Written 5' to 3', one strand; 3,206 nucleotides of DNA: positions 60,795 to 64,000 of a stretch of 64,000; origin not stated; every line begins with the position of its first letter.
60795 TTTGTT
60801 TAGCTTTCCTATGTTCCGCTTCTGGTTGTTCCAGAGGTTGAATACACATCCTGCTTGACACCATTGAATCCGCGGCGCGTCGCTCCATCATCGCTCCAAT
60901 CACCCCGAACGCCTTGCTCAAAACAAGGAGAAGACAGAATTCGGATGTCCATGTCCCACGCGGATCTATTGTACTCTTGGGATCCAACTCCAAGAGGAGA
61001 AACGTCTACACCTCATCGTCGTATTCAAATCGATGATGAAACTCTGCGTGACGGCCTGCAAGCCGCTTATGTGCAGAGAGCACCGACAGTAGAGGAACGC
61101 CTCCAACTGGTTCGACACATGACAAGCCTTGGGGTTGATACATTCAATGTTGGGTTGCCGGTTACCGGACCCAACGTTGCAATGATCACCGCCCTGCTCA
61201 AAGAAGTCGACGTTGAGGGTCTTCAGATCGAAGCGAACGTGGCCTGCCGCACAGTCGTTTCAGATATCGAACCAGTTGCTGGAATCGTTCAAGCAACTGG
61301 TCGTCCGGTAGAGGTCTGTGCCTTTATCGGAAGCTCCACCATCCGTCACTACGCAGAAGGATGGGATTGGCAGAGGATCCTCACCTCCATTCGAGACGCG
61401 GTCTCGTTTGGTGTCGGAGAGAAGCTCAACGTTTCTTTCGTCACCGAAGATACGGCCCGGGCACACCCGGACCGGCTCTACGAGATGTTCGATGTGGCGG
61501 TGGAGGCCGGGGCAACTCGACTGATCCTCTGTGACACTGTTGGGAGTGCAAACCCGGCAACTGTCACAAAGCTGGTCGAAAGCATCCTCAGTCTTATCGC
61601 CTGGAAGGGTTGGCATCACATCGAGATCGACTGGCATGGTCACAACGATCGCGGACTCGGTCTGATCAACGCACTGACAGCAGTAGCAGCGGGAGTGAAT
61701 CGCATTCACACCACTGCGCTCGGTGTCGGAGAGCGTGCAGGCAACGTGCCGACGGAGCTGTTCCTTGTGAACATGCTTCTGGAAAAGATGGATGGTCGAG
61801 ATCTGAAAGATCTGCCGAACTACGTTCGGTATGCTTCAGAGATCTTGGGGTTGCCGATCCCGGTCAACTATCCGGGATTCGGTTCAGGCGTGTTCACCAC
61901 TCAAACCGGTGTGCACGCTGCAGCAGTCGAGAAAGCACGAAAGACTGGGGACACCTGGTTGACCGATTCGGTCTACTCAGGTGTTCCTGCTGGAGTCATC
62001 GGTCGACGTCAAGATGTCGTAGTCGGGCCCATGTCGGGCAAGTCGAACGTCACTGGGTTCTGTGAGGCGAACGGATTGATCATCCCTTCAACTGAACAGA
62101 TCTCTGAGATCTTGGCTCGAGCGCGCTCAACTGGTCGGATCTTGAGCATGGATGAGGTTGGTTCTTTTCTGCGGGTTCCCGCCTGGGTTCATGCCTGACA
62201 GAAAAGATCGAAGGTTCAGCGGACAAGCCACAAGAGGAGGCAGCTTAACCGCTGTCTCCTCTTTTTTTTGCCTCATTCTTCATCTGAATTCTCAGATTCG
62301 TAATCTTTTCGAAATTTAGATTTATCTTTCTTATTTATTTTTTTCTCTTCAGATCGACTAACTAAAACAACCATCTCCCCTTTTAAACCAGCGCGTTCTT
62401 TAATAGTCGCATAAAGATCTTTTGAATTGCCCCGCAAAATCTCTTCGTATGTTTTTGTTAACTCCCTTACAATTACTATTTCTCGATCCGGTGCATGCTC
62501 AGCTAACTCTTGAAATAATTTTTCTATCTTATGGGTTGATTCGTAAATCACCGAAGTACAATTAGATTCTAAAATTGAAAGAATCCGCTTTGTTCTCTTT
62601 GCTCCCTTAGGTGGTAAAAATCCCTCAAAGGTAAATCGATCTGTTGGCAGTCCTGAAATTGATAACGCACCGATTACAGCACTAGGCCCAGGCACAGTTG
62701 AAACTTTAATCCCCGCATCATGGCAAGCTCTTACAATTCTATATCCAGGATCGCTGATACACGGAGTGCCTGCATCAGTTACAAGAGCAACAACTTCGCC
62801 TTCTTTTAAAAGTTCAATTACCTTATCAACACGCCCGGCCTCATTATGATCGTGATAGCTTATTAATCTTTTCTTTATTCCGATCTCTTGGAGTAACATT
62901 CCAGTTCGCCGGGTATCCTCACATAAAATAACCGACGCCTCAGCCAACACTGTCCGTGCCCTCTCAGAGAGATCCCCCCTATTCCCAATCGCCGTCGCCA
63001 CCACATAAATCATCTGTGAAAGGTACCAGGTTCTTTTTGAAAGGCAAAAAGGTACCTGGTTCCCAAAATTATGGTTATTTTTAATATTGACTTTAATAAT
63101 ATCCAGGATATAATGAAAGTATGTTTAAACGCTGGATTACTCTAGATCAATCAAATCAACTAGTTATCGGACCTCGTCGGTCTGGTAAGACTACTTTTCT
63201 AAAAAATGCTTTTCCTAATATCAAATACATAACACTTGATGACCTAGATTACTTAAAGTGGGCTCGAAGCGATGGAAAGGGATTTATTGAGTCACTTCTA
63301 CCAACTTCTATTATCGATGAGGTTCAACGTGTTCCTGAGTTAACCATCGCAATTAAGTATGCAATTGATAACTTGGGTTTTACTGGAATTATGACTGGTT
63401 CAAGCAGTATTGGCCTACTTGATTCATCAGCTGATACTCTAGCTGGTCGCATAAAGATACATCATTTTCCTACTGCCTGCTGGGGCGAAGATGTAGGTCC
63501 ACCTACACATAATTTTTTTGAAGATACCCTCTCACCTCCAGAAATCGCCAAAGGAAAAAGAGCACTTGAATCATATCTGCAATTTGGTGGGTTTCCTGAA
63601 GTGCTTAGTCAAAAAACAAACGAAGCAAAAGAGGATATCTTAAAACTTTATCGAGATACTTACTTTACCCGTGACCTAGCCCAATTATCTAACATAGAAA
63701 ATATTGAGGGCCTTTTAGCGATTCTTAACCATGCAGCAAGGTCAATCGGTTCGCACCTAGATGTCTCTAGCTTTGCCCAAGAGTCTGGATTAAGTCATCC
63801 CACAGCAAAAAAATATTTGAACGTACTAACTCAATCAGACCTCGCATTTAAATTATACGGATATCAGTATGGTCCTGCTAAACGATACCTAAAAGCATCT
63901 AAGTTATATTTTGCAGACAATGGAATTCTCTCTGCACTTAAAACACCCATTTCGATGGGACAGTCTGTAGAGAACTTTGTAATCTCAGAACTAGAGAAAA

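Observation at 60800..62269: Sharp GC-rich single-gene island encoding a short LeuA/NifV/CimA-family synthase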

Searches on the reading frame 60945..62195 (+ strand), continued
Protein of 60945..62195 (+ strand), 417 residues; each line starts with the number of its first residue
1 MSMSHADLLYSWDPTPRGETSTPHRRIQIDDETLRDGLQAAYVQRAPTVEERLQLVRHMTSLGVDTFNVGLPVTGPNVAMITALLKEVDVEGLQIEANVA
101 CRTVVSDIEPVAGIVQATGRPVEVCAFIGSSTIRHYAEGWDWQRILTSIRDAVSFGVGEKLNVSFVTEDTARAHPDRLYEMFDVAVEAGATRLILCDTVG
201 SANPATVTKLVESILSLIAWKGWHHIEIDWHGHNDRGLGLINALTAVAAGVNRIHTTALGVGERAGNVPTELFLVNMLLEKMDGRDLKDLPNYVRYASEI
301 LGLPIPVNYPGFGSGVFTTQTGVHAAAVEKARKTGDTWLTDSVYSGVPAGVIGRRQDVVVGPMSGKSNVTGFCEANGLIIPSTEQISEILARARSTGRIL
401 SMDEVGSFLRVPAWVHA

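Call 98: list_cluster_members(proteins=[P0305, P0306, P0307, P0308, P0135, P0421, P0123])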
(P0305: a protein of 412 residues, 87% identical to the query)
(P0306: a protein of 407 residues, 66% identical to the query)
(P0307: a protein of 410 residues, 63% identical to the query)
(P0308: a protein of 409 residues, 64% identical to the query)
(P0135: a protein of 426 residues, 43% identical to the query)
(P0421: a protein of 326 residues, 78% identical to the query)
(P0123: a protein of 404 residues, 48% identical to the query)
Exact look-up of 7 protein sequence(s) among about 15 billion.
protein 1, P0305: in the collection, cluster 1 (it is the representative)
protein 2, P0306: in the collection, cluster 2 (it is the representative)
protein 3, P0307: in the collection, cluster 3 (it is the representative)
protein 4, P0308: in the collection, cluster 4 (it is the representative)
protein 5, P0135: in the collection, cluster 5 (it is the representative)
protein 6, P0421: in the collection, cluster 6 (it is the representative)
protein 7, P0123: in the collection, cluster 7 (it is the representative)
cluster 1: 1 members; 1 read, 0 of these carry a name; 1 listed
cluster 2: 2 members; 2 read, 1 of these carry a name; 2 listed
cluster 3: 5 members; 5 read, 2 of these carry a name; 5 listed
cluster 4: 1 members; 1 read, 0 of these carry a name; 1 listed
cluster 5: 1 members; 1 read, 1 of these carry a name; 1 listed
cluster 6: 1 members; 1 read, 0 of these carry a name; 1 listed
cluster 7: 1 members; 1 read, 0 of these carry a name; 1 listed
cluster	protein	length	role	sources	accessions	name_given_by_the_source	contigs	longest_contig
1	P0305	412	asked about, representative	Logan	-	-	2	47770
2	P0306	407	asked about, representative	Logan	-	-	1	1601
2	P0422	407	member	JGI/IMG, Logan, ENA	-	2-isopropylmalate synthase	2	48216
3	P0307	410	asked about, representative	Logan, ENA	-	-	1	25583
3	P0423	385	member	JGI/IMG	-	2-isopropylmalate synthase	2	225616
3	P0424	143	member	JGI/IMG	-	isopropylmalate/homocitrate/citramalate synthase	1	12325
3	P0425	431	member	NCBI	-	-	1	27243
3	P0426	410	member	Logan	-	-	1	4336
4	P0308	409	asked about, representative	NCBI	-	-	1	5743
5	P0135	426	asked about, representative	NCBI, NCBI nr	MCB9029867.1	MAG: 2-isopropylmalate synthase [Deltaproteobacteria bacterium] | 2-isopropylmalate synthase [Deltaproteobacteria bacterium]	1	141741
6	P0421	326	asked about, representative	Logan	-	-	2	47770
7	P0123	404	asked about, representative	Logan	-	-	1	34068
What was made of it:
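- One member of the wider subclade (P0135) is labelled 'Deltaproteobacteria bacterium' (call 98). P0135, in the wider subclade, is labelled Deltaproteobacteria (call 98).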

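Call 100: find_related_loci(query=A3, collection=viral_contigs, flank=6000)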
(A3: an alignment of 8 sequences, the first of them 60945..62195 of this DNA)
Query A3 (417 aa) in viral_contigs; peptide patterns used: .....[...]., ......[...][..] (x = any residue, [..] = any of these).
44 stretches matched a pattern, but none encodes a relative of the query by tblastn (E <= 1e-3).

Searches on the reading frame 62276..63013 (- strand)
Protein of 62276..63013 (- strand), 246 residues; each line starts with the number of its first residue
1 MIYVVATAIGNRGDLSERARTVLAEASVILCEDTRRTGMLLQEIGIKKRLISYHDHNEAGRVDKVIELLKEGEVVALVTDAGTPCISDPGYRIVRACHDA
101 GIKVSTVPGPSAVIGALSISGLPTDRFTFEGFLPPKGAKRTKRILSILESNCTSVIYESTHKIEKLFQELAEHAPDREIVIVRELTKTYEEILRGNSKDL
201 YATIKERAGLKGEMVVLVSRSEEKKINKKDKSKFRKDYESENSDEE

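Call 7: search_protein_families(library=pfam, proteins=[window:62276-63013:-])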
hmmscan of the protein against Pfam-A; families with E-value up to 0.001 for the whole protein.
window:62276-63013:- (246 aa): 1 family
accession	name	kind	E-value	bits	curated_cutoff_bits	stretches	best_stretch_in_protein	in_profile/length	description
PF00590.25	TP_methylase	-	6.1e-35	121.5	27.8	1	1-200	1-211/212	Tetrapyrrole (Corrin/Porphyrin) Methylases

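Call 8: search_protein_families(library=ncbifam, proteins=[window:62276-63013:-])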
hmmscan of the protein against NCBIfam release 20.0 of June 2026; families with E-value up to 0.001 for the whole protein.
window:62276-63013:- (246 aa): 10 families
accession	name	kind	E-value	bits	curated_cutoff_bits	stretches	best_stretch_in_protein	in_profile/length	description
TIGR00096.1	TIGR00096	equivalog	8.8e-67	225.4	167.9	1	1-233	1-234/275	16S rRNA (cytidine(1402)-2'-O)-methyltransferase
NF011570.0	PRK14994.1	equivalog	3.1e-66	223.6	502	1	2-221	14-235/287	16S rRNA (cytidine(1402)-2'-O)-methyltransferase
TIGR01465.1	cobM_cbiF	equivalog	2.2e-12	46.8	259.65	1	6-237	5-241/247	precorrin-4 C(11)-methyltransferase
TIGR01466.1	cobJ_cbiH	equivalog_domain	2.4e-09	37.1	246.35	1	2-194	1-201/239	precorrin-3B C(17)-methyltransferase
NF004455.0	PRK05787.1-3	equivalog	8.6e-08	32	258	1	2-205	3-206/221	cobalt-precorrin-7 (C(5))-methyltransferase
NF004790.0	PRK06136.1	subfamily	1.2e-07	31.6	198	1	2-217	6-233/250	uroporphyrinogen-III C-methyltransferase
TIGR01469.1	cobA_cysG_Cterm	equivalog_domain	9.3e-07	28.8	185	1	3-208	4-221/238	uroporphyrinogen-III C-methyltransferase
TIGR02467.1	CbiE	equivalog_domain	1.7e-05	24.4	92.9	1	4-203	1-194/204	precorrin-6y C5,15-methyltransferase (decarboxylating) subunit CbiE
NF007922.1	PRK10637.1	equivalog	2.3e-05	23.5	400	1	67-208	289-436/450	siroheme synthase CysG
NF004461.0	PRK05787.2-4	equivalog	0.0003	20.5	187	0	4-200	3-175/191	cobalt-precorrin-7 (C(5))-methyltransferase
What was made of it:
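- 62273..63013 (-): Native downstream neighbour: rsmI, the 16S rRNA (cytidine1402-2'-O)-methyltransferase. TIGR00096 at 225 bits, above the 168-bit cut-off (call 8).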

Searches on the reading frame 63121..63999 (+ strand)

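Call 93: search_protein_families(library=pfam, proteins=[window:63121-63999:+])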
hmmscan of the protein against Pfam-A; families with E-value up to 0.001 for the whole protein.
window:63121-63999:+ (293 aa): 2 families
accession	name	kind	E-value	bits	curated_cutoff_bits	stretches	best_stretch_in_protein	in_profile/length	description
PF13173.12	AAA_14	-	3.8e-19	69.4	27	1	14-118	6-122/129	AAA domain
PF13635.12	DUF4143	-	4.6e-18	65.9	28.1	1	184-291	2-118/160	Domain of unknown function (DUF4143)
